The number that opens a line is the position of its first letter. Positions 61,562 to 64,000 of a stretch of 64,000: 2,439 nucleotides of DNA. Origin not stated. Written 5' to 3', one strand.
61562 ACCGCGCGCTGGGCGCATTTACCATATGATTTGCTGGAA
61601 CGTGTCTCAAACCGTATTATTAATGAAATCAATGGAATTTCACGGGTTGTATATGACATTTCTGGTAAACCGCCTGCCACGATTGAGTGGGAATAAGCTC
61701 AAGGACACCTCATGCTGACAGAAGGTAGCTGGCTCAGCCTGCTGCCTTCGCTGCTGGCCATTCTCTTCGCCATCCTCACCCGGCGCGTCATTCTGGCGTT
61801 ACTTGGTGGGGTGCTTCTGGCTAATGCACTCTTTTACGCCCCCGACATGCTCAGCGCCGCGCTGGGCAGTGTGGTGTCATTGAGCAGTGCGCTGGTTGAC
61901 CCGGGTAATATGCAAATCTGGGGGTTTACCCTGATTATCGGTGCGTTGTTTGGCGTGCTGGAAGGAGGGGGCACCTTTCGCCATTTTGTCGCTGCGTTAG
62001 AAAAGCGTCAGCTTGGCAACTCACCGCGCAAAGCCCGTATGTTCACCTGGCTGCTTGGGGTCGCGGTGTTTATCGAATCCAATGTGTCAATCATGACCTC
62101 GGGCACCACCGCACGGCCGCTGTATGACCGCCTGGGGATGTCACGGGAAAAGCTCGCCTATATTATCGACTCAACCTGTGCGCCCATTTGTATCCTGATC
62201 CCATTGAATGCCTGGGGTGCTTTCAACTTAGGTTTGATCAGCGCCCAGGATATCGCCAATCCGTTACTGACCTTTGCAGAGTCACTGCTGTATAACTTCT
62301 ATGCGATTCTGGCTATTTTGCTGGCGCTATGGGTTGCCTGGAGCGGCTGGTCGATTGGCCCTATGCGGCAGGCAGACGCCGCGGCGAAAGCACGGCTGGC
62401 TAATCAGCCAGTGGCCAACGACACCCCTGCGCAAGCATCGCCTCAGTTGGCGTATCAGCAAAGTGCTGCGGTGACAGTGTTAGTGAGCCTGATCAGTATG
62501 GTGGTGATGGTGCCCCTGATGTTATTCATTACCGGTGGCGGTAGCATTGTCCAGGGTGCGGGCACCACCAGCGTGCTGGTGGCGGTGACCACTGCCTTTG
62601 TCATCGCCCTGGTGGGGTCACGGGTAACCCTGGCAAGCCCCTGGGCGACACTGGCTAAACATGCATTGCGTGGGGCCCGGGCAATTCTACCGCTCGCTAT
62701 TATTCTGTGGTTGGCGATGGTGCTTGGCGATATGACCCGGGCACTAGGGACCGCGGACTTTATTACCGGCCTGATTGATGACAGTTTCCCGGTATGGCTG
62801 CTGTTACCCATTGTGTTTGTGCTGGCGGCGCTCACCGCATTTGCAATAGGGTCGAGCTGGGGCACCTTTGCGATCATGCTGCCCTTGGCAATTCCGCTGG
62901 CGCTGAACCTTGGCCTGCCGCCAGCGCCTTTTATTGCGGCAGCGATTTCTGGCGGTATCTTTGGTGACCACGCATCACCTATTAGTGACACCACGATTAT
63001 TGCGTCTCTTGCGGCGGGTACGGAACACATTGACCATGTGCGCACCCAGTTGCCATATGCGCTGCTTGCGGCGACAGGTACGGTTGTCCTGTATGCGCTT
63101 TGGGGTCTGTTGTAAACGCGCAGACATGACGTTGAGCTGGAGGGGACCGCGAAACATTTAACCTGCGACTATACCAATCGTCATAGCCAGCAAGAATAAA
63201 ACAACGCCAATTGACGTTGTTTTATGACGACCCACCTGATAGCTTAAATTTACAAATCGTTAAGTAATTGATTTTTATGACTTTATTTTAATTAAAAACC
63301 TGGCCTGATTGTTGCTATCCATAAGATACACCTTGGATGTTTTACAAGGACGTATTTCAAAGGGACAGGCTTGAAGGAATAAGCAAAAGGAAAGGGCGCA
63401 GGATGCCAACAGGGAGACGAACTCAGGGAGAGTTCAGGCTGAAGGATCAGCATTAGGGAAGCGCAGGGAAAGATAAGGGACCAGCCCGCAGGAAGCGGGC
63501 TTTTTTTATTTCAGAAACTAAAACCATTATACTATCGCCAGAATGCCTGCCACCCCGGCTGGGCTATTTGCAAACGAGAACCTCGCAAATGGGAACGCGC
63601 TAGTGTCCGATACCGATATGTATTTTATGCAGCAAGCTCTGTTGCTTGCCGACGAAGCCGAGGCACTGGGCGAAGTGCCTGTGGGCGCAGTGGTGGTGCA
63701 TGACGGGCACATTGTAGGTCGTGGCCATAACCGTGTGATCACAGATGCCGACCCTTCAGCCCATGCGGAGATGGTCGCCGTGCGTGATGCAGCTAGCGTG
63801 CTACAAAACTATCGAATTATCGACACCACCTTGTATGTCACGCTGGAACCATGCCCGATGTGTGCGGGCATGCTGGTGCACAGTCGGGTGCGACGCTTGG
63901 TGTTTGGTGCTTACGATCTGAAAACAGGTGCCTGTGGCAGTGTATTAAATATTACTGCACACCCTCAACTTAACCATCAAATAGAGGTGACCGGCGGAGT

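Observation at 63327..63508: Unannotated GGA-rich, terminator-capped sRNA resembling a CsrA/RsmA sponge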

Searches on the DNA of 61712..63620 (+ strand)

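Call 4: search_rna_families(source=window, start=63100, end=63620, threshold=evalue, max_evalue=10, show_alignments=4)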
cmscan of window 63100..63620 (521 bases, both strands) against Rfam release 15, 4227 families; matches with E-value up to 10: 8.
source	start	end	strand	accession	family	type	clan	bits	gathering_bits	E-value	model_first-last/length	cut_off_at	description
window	63296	63510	+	RF00018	CsrB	Gene; sRNA;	CL00106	23.3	71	0.00014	1-356/356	no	CsrB/RsmB RNA family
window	63484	63559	-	RF00202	snoR66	Gene; snRNA; snoRNA; CD-box;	-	20.1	43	0.15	1-76/76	no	Small nucleolar RNA R66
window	63195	63226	-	RF04134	MIR7504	Gene; miRNA;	-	18.2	83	2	1-124/124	no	MIR7504 microRNA precursor family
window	63184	63318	+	RF01221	snoU6-47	Gene; snRNA; snoRNA; CD-box;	-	17.5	54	3.3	1-132/132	no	Small nucleolar RNA U6-47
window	63256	63313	+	RF01159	snoU18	Gene; snRNA; snoRNA; CD-box;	CL00047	16.6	47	5.4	1-71/71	no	Small nucleolar RNA U18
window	63434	63508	+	RF00513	Trp_leader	Cis-reg; leader;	-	15.2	41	2.8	1-100/100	no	Tryptophan operon leader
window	63466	63507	+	RF01388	isrD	Gene; sRNA;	-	14.7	37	3.6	1-51/51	no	isrD Hfq binding RNA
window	63438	63505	+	RF01394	isrK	Gene; sRNA;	-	14.2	50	1.4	1-77/77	no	isrK Hfq binding RNA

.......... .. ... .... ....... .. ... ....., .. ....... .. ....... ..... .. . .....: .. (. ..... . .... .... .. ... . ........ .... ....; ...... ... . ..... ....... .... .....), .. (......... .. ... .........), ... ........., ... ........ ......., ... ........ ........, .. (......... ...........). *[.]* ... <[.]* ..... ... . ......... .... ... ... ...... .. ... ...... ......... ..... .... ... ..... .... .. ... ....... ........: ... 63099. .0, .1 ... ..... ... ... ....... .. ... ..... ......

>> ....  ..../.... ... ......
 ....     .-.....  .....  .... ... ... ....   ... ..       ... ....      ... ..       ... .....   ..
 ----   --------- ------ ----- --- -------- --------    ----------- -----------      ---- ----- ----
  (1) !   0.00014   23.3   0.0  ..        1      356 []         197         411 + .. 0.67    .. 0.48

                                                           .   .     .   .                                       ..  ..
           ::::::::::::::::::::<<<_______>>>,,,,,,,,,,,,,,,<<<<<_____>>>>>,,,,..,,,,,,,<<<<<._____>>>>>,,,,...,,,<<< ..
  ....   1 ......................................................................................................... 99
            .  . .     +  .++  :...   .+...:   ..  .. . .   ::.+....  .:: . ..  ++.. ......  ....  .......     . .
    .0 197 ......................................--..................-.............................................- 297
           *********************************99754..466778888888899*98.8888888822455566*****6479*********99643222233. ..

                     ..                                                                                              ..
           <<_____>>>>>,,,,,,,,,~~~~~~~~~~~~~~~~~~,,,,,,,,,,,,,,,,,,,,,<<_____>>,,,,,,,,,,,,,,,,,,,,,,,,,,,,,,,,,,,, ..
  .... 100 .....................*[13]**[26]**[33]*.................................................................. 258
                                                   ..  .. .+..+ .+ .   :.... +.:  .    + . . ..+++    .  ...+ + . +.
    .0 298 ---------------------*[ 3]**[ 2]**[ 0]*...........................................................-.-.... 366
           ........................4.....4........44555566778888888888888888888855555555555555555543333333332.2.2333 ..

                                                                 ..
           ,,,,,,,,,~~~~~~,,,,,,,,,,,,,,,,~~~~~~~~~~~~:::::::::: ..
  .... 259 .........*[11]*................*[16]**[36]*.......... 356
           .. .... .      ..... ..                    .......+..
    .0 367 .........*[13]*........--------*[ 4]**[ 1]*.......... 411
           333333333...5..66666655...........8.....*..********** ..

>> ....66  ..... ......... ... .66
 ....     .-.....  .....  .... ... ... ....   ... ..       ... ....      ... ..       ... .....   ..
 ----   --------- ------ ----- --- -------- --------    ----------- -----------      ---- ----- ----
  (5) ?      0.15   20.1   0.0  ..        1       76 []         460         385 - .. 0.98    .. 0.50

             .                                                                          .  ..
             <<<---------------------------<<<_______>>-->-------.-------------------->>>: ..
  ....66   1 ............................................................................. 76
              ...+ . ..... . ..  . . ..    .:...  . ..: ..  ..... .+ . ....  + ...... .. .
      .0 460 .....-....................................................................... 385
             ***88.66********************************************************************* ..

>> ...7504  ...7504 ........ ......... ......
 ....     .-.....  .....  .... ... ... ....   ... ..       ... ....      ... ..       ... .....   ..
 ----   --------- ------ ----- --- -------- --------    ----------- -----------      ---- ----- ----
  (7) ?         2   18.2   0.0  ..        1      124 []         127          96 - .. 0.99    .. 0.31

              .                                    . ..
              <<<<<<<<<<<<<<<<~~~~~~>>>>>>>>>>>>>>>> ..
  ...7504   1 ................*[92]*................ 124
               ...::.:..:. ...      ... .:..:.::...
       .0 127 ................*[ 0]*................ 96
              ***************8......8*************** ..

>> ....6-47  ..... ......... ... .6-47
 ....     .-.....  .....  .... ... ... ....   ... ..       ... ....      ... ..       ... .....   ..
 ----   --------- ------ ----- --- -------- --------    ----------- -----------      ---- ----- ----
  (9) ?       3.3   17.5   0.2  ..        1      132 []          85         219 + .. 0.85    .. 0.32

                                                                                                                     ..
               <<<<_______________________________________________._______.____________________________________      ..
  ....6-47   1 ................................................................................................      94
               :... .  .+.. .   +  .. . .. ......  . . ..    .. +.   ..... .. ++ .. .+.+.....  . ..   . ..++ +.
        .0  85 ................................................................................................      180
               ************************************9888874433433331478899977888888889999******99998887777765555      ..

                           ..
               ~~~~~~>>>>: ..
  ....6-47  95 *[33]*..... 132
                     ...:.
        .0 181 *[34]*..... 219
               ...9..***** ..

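Call 20: search_rna_families(sources=[L001, L002, L003], threshold=evalue, max_evalue=1)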
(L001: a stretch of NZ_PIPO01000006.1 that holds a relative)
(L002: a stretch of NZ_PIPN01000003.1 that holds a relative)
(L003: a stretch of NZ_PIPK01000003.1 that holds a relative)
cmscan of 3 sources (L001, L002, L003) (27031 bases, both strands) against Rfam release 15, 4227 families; matches with E-value up to 1: 4.
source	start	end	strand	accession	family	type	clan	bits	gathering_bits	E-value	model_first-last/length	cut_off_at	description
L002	5563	5792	+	RF00018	CsrB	Gene; sRNA;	CL00106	29.7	71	8.8e-05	1-356/356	no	CsrB/RsmB RNA family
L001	4438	4667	+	RF00018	CsrB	Gene; sRNA;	CL00106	28.6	71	0.00019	1-356/356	no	CsrB/RsmB RNA family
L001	4585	4665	+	RF00513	Trp_leader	Cis-reg; leader;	-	25.4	41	0.31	1-100/100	no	Tryptophan operon leader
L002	5710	5790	+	RF00513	Trp_leader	Cis-reg; leader;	-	25.4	41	0.31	1-100/100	no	Tryptophan operon leader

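Call 51: build_rna_model(alignment_id=A2)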
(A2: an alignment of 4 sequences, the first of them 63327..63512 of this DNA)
Model R1 built from alignment A2 (4 sequences, 208 columns); structure: RNAalifold consensus.
model positions 189; base pairs 36; branch points 5; effective number of sequences 1.54; information 0.59 bits per position. Calibrated on 0.2 Mb of random sequence (short: E-values are rough).
structure used (alignment columns):
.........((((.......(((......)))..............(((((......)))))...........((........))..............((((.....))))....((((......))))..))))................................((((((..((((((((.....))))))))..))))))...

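Call 52: search_with_rna_model(model_id=R1, sources=[window, L001, L002, L003, L004, L005, L006, L007, L017, L018, L019, L020, L021, L022], max_evalue=10)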
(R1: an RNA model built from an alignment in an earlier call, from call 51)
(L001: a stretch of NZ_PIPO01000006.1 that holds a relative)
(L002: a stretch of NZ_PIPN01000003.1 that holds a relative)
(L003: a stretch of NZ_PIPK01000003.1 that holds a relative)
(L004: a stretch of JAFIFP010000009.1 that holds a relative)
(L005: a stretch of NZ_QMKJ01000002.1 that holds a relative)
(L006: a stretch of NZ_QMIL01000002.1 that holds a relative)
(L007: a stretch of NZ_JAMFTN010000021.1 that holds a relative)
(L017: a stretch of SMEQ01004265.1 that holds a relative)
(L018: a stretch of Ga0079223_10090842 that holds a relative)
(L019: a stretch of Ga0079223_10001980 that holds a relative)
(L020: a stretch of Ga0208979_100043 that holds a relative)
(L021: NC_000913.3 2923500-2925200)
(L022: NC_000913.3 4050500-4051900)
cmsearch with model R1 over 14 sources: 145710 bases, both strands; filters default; matches with E-value up to 10: 8.
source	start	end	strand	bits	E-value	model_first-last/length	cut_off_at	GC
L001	4466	4669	+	203.4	5.4e-66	1-189/189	no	0.54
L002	5591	5794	+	201.2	3e-65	1-189/189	no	0.55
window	63323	63512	+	186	3.4e-60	1-189/189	no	0.49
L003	5580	5770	+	169.6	8.9e-55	1-189/189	no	0.53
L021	813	987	-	24.3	1.6e-06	1-189/189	no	0.53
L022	567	784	+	22.1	8.1e-06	1-189/189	no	0.49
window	48592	48608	+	6.9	0.9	161-177/189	no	0.82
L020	3560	3598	+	5.6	2.4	90-128/189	no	0.54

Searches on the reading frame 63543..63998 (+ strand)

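Call 40: search_protein_families(library=pfam, proteins=[window:63543-63998:+])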
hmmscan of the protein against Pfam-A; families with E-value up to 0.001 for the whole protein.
window:63543-63998:+ (152 aa): 4 families
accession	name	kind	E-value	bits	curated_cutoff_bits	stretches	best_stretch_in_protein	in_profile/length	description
PF14437.12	MafB19-deam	-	5.1e-34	117.7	27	1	27-148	5-126/142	MafB19-like deaminase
PF00383.29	dCMP_cyt_deam_1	-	2.4e-31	108.1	25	1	24-122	3-101/102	Cytidine and deoxycytidylate deaminase zinc-binding region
PF14439.12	Bd3614-deam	-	1.1e-06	29.1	38.5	1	49-118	13-81/113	Bd3614-like deaminase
PF18750.7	SNAD4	-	0.00013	22.4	27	1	64-112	23-72/130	Secreted Novel AID/APOBEC-like Deaminase 4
